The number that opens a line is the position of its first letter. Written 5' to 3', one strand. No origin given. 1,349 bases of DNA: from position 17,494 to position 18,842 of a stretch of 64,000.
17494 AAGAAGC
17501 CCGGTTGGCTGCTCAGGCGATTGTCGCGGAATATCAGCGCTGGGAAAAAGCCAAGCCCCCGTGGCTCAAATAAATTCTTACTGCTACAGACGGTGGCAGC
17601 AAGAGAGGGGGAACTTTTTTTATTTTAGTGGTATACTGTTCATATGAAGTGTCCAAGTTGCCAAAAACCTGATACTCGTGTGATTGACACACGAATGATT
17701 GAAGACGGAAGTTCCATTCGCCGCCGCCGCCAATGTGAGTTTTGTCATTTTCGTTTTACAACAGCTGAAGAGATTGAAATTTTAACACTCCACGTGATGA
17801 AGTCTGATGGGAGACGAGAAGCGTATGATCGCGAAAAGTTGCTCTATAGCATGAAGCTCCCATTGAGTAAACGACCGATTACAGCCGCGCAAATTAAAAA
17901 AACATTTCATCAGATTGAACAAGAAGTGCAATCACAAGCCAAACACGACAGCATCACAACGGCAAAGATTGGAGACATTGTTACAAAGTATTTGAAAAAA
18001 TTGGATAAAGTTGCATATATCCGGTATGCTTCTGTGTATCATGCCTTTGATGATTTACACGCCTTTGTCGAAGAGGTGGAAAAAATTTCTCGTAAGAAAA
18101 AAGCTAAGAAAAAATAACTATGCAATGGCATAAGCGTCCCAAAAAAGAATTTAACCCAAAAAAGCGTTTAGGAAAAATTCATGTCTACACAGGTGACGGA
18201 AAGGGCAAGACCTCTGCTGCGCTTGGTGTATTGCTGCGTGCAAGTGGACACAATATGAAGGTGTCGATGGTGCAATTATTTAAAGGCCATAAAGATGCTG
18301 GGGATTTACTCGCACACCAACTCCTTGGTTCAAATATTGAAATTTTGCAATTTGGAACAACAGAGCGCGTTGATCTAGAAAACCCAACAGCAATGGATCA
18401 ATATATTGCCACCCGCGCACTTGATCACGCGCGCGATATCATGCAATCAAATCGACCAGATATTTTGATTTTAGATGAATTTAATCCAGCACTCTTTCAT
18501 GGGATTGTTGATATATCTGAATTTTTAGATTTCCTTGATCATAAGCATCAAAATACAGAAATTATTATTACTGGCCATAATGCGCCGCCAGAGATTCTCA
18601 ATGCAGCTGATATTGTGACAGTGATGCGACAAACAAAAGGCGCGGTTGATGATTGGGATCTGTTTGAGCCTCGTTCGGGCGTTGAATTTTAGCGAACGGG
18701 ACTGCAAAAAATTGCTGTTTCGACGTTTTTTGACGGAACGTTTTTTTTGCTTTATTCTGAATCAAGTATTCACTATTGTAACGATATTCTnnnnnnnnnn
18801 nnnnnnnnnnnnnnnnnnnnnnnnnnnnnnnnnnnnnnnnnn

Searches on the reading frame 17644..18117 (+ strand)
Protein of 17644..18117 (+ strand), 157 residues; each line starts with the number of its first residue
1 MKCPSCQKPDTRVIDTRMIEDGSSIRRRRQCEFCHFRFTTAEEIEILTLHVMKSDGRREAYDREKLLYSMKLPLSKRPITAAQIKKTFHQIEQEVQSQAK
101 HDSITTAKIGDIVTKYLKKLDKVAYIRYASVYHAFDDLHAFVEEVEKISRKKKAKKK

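Call 55: search_protein_families(library=pfam, proteins=[window:17644-18117:+], max_evalue=0.001)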
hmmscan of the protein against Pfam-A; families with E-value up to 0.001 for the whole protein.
window:17644-18117:+ (157 aa): 2 families
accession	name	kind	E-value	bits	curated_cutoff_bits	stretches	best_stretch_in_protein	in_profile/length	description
PF22811.2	Zn_ribbon_NrdR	-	9.7e-19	67.5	27.2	1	1-42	1-42/42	Transcriptional repressor NrdR-like, N-terminal domain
PF03477.21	ATP-cone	-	1.9e-16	60.8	25.8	1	50-137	2-87/88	ATP cone domain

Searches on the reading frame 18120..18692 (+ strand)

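Call 55: search_protein_families(library=pfam, proteins=[window:18120-18692:+], max_evalue=0.001)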
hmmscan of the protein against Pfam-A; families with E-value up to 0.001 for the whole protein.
window:18120-18692:+ (190 aa): 1 family
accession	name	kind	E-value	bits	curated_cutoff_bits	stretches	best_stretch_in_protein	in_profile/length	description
PF02572.21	CobA_CobO_BtuR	-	8e-45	153.6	25.7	1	18-190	3-172/172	ATP:corrinoid adenosyltransferase BtuR/CobO/CobP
